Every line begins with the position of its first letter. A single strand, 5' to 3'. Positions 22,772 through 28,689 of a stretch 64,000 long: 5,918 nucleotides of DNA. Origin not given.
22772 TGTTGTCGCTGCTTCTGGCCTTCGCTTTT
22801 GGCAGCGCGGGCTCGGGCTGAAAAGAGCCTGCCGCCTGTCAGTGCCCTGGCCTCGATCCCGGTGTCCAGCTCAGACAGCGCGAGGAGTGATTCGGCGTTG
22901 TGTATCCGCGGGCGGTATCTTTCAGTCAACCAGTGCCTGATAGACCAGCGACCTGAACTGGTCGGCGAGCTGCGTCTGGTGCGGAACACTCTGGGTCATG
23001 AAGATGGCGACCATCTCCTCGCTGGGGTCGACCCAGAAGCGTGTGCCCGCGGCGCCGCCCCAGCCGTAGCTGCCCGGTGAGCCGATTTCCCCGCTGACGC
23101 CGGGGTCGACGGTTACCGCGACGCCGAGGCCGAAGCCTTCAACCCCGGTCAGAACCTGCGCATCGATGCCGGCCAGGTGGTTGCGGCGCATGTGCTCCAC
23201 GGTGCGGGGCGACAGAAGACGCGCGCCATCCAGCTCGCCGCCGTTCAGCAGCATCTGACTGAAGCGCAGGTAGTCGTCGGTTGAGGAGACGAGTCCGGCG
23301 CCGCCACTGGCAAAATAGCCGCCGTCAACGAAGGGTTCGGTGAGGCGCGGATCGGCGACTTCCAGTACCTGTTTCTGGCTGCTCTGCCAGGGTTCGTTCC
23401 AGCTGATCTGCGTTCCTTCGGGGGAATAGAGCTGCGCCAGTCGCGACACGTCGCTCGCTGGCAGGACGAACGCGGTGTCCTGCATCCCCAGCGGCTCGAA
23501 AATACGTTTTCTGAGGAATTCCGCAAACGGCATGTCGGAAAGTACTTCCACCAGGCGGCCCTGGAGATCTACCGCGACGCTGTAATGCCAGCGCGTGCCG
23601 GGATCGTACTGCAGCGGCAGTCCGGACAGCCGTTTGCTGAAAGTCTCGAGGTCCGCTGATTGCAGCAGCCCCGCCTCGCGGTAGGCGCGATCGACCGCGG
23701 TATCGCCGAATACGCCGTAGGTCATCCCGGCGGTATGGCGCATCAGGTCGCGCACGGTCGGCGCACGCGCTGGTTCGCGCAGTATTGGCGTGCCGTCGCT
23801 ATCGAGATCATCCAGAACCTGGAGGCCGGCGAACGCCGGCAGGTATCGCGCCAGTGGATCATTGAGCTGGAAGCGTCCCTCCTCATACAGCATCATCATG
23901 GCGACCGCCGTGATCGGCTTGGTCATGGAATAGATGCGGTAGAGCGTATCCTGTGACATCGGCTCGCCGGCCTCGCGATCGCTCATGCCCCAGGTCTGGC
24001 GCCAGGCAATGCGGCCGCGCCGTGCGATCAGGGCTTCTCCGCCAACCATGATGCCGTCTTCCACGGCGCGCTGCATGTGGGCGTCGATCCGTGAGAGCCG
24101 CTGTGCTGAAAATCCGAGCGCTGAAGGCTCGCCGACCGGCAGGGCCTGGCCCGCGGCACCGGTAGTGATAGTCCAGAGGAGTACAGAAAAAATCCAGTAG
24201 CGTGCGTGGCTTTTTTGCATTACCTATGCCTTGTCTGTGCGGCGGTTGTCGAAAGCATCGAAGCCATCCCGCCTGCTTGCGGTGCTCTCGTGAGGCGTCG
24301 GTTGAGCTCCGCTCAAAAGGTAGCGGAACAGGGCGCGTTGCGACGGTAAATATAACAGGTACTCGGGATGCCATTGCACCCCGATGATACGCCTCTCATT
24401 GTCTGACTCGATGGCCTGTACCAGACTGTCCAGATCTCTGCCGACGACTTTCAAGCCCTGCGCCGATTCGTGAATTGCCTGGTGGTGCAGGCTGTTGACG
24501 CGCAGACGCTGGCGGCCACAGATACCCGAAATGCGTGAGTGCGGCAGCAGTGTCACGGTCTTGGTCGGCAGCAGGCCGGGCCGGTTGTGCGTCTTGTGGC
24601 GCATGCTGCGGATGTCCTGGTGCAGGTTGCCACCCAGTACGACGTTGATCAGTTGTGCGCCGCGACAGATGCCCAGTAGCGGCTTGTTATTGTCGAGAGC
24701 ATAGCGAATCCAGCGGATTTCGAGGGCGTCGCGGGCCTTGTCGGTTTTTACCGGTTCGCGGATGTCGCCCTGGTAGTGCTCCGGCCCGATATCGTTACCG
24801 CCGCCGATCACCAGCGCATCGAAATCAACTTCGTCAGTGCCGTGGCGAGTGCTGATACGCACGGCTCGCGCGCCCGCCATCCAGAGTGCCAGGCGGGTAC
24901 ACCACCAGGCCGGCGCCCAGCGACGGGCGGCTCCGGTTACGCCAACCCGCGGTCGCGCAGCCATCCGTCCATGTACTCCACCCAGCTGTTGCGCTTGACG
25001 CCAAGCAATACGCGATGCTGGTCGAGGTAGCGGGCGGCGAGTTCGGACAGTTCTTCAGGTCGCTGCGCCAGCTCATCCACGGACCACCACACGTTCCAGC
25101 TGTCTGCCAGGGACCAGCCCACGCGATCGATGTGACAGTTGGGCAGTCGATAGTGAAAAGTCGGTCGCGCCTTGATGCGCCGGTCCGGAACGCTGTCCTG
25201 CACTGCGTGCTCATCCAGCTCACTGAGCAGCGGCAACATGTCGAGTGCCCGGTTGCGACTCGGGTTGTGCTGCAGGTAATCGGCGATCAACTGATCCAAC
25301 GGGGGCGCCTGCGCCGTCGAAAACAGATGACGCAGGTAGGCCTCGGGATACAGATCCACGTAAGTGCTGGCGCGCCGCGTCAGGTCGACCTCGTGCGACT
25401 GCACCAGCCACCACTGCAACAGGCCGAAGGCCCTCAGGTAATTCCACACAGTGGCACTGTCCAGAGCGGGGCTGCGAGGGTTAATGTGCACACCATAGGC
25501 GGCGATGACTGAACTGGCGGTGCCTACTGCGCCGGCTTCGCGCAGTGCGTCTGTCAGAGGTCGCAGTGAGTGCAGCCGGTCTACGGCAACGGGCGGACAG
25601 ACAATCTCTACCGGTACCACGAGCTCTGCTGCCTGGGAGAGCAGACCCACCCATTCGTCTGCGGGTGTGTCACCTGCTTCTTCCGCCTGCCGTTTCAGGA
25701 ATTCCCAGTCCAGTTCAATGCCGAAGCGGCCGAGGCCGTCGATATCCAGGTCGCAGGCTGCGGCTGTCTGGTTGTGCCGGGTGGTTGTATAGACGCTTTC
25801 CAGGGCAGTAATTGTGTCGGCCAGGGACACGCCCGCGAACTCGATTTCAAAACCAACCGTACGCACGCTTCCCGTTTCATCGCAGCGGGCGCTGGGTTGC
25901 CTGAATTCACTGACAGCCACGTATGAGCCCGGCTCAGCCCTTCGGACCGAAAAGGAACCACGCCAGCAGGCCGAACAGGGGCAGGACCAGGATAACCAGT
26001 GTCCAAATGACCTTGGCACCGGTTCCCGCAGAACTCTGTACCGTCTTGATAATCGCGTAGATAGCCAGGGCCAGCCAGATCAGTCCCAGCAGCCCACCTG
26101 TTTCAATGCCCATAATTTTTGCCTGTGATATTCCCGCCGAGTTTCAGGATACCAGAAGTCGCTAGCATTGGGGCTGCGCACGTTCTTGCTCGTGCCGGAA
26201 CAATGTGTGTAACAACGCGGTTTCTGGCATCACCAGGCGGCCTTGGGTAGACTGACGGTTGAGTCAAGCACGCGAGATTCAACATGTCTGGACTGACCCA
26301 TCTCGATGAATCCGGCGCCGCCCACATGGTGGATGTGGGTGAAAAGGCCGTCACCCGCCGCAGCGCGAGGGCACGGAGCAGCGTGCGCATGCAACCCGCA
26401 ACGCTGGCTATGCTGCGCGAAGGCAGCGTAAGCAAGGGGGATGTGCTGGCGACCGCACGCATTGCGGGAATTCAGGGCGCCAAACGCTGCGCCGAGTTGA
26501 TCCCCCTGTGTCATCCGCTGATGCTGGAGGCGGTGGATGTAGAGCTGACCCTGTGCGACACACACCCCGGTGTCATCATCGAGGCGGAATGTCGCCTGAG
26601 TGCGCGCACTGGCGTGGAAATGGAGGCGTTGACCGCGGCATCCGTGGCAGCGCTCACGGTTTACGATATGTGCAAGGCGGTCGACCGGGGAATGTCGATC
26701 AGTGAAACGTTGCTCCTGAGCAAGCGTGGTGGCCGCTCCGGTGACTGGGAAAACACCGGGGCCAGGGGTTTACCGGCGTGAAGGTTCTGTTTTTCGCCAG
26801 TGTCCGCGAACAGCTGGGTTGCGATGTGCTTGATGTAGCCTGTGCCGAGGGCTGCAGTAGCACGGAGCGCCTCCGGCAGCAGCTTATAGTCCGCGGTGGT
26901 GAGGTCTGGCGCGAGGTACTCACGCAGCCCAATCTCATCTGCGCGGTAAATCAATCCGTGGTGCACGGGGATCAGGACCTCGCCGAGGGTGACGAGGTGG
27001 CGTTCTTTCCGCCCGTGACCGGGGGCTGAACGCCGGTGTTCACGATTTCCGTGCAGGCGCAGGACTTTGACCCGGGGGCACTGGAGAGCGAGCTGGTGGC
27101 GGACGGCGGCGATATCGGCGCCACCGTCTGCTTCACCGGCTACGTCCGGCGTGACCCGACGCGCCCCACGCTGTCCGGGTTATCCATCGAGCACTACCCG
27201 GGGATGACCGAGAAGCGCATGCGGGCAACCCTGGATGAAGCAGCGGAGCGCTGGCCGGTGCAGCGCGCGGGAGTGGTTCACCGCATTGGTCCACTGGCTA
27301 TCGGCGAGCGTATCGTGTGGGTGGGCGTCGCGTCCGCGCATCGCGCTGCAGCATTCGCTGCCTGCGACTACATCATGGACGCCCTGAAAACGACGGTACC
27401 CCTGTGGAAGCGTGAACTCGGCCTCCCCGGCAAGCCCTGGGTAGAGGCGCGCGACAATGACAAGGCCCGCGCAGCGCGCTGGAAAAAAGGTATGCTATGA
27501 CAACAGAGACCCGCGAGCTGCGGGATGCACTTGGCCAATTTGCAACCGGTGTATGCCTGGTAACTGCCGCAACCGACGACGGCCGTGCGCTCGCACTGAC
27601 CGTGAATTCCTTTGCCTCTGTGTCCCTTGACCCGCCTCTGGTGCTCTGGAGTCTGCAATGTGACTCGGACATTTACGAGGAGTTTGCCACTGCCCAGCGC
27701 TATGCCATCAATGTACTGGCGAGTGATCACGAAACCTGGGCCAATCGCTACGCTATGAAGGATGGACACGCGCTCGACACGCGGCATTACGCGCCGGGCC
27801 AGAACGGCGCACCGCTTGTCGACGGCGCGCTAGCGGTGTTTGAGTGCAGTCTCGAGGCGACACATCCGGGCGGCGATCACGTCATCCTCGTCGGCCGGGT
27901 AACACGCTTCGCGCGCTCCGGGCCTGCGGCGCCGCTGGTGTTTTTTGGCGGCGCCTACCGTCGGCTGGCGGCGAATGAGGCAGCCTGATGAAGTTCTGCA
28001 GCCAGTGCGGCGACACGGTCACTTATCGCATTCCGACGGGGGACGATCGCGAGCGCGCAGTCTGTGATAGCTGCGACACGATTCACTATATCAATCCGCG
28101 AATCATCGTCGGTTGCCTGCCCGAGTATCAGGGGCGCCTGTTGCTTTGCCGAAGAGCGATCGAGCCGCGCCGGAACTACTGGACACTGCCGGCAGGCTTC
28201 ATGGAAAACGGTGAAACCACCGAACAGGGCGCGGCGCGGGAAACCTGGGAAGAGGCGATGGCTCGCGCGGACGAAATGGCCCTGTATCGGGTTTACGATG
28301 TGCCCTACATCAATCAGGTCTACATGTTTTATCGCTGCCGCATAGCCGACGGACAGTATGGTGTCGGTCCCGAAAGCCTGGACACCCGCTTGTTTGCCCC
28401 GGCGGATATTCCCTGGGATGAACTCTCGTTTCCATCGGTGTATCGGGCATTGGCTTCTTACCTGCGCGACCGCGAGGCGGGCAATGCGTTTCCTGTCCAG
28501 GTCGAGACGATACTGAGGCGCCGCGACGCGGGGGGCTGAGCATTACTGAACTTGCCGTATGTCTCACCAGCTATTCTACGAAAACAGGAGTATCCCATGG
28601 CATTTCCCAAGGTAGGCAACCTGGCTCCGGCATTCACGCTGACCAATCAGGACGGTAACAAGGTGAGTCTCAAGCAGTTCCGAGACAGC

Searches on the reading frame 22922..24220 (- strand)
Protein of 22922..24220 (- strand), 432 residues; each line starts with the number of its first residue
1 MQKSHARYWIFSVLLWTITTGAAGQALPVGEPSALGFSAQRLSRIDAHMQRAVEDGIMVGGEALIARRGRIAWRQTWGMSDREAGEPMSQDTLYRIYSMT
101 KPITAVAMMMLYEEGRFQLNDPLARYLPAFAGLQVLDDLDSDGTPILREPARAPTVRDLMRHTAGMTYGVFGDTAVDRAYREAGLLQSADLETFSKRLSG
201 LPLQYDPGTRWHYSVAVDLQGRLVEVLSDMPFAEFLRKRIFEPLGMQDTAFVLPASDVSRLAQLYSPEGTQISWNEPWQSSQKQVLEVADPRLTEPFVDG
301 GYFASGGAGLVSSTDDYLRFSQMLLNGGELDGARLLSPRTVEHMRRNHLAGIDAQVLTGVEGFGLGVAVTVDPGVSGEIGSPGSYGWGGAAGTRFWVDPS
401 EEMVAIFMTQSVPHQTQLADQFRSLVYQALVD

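Call 94: search_protein_families(library=pfam, proteins=[window:22922-24220:-], max_evalue=0.000001)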
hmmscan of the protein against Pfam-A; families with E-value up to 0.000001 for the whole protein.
window:22922-24220:- (432 aa): 1 family
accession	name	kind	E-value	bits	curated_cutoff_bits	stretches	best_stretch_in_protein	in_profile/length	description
PF00144.29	Beta-lactamase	-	3.3e-73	247.2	27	1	45-414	1-313/329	Beta-lactamase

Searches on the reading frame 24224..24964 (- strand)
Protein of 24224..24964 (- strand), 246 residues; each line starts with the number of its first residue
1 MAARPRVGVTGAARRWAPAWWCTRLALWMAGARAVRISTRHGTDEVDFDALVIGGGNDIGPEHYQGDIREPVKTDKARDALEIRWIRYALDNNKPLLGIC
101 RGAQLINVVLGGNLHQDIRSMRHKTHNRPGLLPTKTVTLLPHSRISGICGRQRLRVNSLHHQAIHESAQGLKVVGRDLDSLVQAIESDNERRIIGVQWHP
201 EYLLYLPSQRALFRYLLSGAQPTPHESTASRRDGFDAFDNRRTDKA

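Call 94: search_protein_families(library=pfam, proteins=[window:24224-24964:-], max_evalue=0.000001)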
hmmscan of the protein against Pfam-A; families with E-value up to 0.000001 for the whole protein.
window:24224-24964:- (246 aa): 2 families
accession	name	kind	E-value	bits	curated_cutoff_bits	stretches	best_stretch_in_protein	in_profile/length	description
PF07722.19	Peptidase_C26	-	5.3e-46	157.6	20.5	1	48-201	59-219/219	Peptidase C26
PF00117.34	GATase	-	2.7e-15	57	22.8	1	81-213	60-184/190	Glutamine amidotransferase class-I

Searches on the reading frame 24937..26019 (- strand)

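Call 94: search_protein_families(library=pfam, proteins=[window:24937-26019:-], max_evalue=0.000001)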
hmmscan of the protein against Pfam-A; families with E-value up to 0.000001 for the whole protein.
window:24937-26019:- (360 aa): 1 family
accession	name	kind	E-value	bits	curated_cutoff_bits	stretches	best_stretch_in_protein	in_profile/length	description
PF12224.13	Amidoligase_2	-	5.7e-62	210.2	22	1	53-313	3-245/245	Putative amidoligase enzyme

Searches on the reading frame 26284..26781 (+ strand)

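Call 94: search_protein_families(library=pfam, proteins=[window:26284-26781:+], max_evalue=0.000001)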
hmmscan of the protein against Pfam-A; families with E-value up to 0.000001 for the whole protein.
window:26284-26781:+ (165 aa): 1 family
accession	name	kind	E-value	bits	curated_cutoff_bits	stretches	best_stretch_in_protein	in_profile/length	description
PF01967.27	MoaC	-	2.4e-55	186.7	27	1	15-150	1-136/136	MoaC family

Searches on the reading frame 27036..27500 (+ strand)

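Call 94: search_protein_families(library=pfam, proteins=[window:27036-27500:+], max_evalue=0.000001)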
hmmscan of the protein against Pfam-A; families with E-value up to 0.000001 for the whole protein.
window:27036-27500:+ (154 aa): 1 family
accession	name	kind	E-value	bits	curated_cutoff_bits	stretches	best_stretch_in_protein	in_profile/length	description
PF02391.22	MoaE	-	1e-34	119.6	23.4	1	6-119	1-113/114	MoaE protein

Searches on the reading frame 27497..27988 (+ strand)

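Call 94: search_protein_families(library=pfam, proteins=[window:27497-27988:+], max_evalue=0.000001)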
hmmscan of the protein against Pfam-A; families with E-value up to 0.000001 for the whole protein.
window:27497-27988:+ (163 aa): 1 family
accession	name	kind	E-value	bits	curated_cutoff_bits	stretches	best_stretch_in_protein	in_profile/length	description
PF01613.24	Flavin_Reduct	-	1.6e-37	129.4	27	1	13-157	2-152/153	Flavin reductase like domain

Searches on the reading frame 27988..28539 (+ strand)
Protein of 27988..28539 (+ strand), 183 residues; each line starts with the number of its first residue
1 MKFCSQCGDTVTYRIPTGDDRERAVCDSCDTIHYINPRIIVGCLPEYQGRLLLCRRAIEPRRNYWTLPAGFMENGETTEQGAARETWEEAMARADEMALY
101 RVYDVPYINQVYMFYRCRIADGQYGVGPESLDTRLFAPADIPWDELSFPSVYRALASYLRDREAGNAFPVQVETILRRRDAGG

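Call 94: search_protein_families(library=pfam, proteins=[window:27988-28539:+], max_evalue=0.000001)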
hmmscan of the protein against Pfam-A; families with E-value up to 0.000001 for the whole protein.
window:27988-28539:+ (183 aa): 2 families
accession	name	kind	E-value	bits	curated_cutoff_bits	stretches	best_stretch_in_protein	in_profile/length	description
PF14803.11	Zn_ribbon_Nudix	-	6.7e-17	61.6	25.6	1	2-34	1-33/34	Nudix N-terminal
PF00293.34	NUDIX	-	3.6e-14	53.4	21.1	1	40-141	5-118/134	NUDIX domain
